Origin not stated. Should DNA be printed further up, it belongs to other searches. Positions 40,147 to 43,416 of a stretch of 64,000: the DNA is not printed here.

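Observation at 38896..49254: Duplicated two-gene module: PFK-family protein translationally coupled to a 900-990-aa protein with an orphan helical N-domain and an APH/protein-kinase-like C-domain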

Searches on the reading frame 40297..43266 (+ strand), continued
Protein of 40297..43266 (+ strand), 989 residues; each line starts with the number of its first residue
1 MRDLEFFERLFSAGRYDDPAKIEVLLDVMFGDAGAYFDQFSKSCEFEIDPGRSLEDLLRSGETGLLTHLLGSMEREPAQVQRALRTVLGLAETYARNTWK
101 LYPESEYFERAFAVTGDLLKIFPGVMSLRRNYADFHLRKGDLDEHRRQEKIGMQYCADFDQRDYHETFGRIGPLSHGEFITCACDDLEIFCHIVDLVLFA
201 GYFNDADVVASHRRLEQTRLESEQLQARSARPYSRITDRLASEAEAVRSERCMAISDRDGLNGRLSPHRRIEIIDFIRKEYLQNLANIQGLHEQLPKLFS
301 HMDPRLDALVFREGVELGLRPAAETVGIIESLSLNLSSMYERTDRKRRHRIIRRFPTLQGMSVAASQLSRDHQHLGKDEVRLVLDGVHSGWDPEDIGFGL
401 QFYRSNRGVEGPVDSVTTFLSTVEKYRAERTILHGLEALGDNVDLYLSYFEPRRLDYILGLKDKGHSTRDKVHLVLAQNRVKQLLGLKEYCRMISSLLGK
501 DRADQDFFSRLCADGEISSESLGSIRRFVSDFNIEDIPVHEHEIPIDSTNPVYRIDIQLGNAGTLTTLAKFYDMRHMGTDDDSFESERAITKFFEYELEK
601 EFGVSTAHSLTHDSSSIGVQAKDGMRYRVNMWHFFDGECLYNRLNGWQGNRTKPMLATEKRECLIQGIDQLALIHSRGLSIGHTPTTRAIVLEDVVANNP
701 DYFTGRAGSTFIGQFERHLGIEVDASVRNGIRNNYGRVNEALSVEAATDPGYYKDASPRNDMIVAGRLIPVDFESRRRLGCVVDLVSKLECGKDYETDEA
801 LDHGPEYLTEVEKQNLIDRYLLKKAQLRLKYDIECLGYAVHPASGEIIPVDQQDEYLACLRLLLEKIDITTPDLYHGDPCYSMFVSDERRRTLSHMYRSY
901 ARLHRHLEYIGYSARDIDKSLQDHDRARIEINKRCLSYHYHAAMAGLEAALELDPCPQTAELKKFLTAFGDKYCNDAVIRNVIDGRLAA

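Call 74: search_protein_families(library=pfam, proteins=[L016:6789-7988:+, L015:14-862:+, L012:13918-14349:+, L012:14359-16071:+, L016:12112-12519:+, L001:10984-12075:+, L001:13199-14038:+, L001:3320-3793:-], max_evalue=1)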
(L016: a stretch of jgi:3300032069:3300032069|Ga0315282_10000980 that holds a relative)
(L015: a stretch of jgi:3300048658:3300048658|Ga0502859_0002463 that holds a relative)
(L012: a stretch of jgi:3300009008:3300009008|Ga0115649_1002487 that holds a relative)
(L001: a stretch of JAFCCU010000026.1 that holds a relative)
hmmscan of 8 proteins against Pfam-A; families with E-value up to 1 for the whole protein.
L016:6789-7988:+ (399 aa): 0 families

L015:14-862:+ (282 aa): 0 families

L012:13918-14349:+ (143 aa): 11 families
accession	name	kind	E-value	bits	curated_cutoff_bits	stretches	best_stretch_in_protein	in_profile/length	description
PF13412.12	HTH_24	-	0.00011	22.1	21.9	1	2-40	2-40/48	Winged helix-turn-helix DNA-binding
PF04545.22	Sigma70_r4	-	0.013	15.4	24.1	1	2-40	6-43/50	Sigma-70, region 4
PF17805.7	AsnC_trans_reg2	-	0.02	15.5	27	1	57-136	1-83/86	AsnC-like ligand binding domain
PF22980.2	Myb_DNA-bind_8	-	0.025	14.3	27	1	9-44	12-46/50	Myb-like DNA-binding domain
PF12840.13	HTH_20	-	0.031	14.7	27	1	8-39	9-40/51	Helix-turn-helix domain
PF01037.27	AsnC_trans_reg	-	0.046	14.1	25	1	74-121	11-59/73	Lrp/AsnC ligand binding domain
PF01325.25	Fe_dep_repress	-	0.049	14.3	26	1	10-44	15-49/60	Iron dependent repressor, N-terminal DNA binding domain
PF01805.25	Surp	-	0.049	14.1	21.1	1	67-86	21-41/53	Surp module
PF08279.18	HTH_11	-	0.071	13.4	25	1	6-44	3-42/55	HTH domain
PF13384.12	HTH_23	-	0.082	13.2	24.6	1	5-40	4-40/50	Homeodomain-like domain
PF12802.13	MarR_2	-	0.16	12.6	27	1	12-43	15-46/61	MarR family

L012:14359-16071:+ (570 aa): 0 families

L016:12112-12519:+ (135 aa): 1 family
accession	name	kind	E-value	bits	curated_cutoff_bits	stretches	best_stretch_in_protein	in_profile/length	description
PF04007.18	DUF354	-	0.11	12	22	1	6-84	261-345/349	Protein of unknown function (DUF354)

L001:10984-12075:+ (363 aa): 1 family
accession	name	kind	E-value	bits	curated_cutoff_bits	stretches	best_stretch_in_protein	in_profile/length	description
PF00044.30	Gp_dh_N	-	0.073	13.8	31.7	1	19-91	20-92/101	Glyceraldehyde 3-phosphate dehydrogenase, NAD binding domain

L001:13199-14038:+ (279 aa): 2 families
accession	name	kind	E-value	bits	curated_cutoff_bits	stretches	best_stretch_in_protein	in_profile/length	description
PF13646.12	HEAT_2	-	0.015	16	27.7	1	54-102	38-84/88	HEAT repeats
PF02433.20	FixO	-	0.15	12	29.6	1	131-173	113-156/219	Cytochrome C oxidase, mono-heme subunit/FixO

L001:3320-3793:- (157 aa): 1 family
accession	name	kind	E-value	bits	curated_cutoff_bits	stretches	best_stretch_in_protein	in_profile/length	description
PF04109.21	ATG9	-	0.16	11.3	27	1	32-74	151-186/478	Autophagy protein ATG9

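Call 81: find_encoding_contigs(protein=P0024, flank=6000, max_places=3)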
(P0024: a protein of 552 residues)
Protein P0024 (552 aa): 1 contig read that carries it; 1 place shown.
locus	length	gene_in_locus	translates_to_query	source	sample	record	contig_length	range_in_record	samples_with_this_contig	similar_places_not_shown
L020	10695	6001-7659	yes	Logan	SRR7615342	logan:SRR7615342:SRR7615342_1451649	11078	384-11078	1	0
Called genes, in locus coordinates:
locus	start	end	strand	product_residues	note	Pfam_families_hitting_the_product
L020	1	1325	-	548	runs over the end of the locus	PF00118:Cpn60_TCP1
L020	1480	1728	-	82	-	-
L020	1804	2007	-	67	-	-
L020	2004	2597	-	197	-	-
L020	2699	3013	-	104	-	-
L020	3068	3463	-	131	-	-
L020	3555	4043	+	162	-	-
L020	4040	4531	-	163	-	-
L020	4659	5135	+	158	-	-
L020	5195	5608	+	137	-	-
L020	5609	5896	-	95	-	-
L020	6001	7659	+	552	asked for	-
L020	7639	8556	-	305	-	PF04014:MazE_antitoxin (weak), PF01895:PhoU (weak)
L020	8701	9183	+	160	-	PF01037:AsnC_trans_reg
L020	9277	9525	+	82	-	PF04014:MazE_antitoxin (weak)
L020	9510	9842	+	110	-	PF02452:PemK_toxin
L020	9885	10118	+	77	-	PF08984:DUF1858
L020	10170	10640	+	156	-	-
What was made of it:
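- On AbrB(SpoVT)-PhoU regulators: A weak precomputed PhoU hit exists for the L020 orthologue (call 81).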

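Call 82: find_encoding_contigs(protein=P0019, flank=6000, max_places=3)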
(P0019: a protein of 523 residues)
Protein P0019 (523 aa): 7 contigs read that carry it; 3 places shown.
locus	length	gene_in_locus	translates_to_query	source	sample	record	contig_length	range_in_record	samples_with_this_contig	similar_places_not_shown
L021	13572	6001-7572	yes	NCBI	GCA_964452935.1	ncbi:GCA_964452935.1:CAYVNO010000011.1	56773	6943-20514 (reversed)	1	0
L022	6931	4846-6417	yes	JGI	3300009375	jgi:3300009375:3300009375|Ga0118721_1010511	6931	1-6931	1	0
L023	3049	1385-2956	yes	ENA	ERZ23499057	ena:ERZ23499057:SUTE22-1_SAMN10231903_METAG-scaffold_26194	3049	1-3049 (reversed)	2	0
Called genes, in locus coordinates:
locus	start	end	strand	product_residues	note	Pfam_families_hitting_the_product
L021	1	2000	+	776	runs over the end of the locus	PF00069:Pkinase, PF07714:PK_Tyr_Ser-Thr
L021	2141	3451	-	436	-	PF04055:Radical_SAM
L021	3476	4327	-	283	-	-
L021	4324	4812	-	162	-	-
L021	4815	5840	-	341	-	PF00226:DnaJ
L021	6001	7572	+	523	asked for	-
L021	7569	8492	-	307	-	PF04014:MazE_antitoxin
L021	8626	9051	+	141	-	-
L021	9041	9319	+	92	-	-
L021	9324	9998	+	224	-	-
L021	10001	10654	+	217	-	-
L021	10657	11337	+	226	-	-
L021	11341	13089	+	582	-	-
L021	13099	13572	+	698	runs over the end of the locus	-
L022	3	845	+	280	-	?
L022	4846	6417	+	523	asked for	-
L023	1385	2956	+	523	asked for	-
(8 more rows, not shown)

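Call 95: search_protein_families(library=padloc, proteins=[window:40297-43266:+, L016:6789-7988:+], max_evalue=0.01)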
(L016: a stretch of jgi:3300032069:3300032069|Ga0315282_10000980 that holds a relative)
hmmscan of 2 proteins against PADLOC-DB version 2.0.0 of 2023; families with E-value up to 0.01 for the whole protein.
window:40297-43266:+ (989 aa): 0 families

L016:6789-7988:+ (399 aa): 0 families

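Call 106: find_encoding_contigs(protein=P0012, flank=6000, max_places=2)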
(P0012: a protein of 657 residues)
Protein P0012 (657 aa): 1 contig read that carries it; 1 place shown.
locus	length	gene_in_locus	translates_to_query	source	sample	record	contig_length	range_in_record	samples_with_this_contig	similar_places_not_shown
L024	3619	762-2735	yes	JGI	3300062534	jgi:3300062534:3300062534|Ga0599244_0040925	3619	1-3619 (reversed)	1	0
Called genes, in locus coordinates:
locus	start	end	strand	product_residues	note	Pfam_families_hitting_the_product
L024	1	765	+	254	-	?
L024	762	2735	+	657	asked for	-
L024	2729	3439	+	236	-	PF04029:2-ph_phosp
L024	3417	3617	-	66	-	?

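Call 107: find_encoding_contigs(protein=P0014, flank=6000, max_places=2)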
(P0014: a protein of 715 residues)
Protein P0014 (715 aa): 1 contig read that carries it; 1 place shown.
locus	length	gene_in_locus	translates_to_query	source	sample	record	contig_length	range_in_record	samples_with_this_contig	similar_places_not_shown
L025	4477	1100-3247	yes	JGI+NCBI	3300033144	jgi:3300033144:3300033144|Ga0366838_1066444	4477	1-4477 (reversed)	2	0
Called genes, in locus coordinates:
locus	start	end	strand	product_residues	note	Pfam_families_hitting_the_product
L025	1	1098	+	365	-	?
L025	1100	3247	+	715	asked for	-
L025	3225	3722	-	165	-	-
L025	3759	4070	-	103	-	PF04014:MazE_antitoxin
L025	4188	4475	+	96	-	?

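Call 110: list_cluster_members(proteins=[P0006, P0010, P0013, P0014, P0019, P0004, P0005, P0008, P0016, P0024])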
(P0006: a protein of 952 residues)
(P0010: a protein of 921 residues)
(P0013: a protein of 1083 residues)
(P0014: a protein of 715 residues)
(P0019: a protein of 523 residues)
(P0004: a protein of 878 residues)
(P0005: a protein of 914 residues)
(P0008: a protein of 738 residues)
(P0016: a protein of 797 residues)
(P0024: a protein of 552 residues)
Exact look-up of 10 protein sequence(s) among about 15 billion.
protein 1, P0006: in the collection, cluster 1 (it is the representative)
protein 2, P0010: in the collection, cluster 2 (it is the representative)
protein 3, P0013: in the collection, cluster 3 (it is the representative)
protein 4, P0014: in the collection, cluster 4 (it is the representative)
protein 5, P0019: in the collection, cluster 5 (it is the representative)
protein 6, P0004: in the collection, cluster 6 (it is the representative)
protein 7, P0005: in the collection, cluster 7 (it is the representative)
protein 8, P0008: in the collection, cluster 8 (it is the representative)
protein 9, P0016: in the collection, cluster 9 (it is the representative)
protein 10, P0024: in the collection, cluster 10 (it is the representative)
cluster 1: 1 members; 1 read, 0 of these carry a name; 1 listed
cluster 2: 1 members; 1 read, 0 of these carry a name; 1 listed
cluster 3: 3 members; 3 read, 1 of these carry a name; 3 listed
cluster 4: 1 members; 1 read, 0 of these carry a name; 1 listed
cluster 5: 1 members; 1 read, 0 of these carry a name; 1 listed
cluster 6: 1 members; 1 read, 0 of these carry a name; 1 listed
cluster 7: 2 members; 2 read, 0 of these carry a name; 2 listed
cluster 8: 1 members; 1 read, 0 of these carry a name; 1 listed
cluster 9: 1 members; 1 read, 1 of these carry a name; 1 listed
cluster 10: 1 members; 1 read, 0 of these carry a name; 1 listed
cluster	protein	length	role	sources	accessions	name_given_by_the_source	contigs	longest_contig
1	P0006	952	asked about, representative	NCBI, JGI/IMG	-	-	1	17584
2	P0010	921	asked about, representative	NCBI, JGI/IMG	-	-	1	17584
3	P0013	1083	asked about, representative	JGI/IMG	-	-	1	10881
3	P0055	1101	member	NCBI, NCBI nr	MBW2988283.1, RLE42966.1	hypothetical protein DRJ48_02255 [Candidatus Woesearchaeota archaeon] | hypothetical protein [Candidatus Woesearchaeota archaeon]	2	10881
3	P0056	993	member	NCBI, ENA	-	-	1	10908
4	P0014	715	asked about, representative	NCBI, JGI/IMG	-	-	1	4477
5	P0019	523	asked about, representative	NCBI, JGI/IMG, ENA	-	-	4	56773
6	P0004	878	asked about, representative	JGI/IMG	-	-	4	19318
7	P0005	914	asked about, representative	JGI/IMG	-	-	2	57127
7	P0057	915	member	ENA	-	-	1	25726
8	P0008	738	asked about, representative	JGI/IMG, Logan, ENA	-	-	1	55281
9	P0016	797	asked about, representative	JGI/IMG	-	hypothetical protein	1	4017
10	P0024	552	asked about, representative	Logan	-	-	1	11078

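Call 112: search_solved_structures(query=A2, max_evalue=0.1, show_alignments=1)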
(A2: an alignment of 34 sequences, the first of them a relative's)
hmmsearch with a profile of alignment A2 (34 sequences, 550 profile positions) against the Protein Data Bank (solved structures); distinct sequences matched with E-value up to 0.1: 128 (the best 60 are shown).
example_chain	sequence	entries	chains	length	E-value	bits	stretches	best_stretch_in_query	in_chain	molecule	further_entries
9qhb_A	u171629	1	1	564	2.2e-34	122.3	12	67-116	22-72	Engineered tetratricopeptide repeat protein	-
8bu0_A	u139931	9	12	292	1.5e-19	73.4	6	69-126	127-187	Consensus tetratricopeptide repeat protein | Crystal structure of an 8-repeat consensus TPR superhelix with Zinc. | Monomer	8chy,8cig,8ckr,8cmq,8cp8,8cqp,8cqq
9qhc_A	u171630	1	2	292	1.7e-18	69.9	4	67-177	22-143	Engineered tetratricopeptide repeat protein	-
7obi_A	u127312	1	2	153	7.5e-11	44.7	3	62-112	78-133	CTPR-rv4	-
8ch0_A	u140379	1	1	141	1.7e-10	43.5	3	66-114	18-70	Consensus tetratricopeptide repeat protein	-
2fo7_A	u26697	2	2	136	4.2e-10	42.2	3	67-112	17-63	SYNTHETIC CONSENSUS TPR PROTEIN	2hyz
3csv_A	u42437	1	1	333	1e-09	40.9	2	408-484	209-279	Aminoglycoside phosphotransferase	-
1na0_A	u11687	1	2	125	3.1e-09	39.4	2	66-112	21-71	designed protein CTPR3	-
2wqh_A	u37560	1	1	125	4.1e-09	38.9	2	66-112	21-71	CTPR3Y3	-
3kd7_A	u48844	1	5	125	3e-08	36.1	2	59-112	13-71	CTPR390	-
6vfh_A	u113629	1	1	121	5e-08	35.3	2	70-120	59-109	T33_dn10A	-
6v8e_A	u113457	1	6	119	1.1e-07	34.3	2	69-112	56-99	Designed protein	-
6vfi_B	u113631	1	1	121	1.7e-07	33.6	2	70-112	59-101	O43_dn18B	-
7kw7_E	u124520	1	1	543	4.8e-07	32.1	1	11-198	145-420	Stress-induced-phosphoprotein 1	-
6vfj_B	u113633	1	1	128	2.8e-06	29.6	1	66-128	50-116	I53_dn5B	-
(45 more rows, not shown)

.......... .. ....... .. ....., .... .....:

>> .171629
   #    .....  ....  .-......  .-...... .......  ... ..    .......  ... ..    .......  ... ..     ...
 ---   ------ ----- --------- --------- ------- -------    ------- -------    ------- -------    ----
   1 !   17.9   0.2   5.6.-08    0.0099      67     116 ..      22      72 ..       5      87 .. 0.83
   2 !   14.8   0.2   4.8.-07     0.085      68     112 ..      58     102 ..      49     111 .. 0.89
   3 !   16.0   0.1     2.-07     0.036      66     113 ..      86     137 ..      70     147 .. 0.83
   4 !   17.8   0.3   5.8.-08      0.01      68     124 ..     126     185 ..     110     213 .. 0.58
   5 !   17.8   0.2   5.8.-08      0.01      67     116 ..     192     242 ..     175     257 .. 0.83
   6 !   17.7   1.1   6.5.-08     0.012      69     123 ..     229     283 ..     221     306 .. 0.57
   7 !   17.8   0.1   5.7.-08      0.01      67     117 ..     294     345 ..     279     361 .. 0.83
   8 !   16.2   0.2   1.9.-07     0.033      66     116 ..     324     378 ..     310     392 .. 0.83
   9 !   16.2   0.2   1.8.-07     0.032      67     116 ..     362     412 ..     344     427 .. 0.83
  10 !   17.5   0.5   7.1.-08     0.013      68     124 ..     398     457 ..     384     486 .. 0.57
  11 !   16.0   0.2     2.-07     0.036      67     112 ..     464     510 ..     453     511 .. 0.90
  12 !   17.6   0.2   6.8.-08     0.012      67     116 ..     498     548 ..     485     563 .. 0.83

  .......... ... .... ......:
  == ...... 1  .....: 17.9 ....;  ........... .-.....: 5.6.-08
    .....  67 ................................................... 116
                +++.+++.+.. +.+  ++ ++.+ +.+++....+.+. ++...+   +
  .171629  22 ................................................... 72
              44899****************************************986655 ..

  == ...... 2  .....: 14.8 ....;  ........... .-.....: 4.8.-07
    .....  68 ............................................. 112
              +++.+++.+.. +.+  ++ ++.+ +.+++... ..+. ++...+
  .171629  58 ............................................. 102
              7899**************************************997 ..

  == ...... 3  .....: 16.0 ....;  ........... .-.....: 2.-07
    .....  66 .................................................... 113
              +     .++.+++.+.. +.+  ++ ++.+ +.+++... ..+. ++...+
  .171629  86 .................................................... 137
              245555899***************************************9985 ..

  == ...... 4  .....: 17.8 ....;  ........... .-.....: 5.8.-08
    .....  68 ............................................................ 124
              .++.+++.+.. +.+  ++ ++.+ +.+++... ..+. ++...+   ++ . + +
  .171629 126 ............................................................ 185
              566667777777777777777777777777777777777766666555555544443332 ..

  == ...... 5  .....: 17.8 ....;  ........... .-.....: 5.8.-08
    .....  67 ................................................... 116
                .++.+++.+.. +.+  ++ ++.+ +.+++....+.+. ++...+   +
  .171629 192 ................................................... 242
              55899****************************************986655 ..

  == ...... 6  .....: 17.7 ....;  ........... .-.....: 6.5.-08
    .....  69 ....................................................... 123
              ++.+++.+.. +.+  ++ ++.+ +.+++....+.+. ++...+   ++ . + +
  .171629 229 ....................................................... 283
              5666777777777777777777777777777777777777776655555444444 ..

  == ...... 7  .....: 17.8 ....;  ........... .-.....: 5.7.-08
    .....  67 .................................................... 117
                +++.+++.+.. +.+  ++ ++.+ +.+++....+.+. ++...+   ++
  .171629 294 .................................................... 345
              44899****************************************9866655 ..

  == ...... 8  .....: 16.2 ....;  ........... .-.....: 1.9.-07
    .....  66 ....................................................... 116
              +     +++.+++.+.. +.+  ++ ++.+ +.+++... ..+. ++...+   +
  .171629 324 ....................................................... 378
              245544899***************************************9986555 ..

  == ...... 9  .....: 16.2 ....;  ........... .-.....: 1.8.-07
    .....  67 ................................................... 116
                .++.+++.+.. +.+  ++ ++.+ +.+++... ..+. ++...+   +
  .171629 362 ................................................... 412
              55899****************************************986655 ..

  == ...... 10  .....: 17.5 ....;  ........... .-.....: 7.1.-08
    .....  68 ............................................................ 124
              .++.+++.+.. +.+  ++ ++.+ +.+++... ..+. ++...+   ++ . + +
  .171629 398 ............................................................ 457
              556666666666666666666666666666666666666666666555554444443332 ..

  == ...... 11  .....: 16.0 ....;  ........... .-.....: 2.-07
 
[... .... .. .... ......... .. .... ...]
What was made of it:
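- That group's profile hits APH 3csv at E 1e-9 (call 112).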
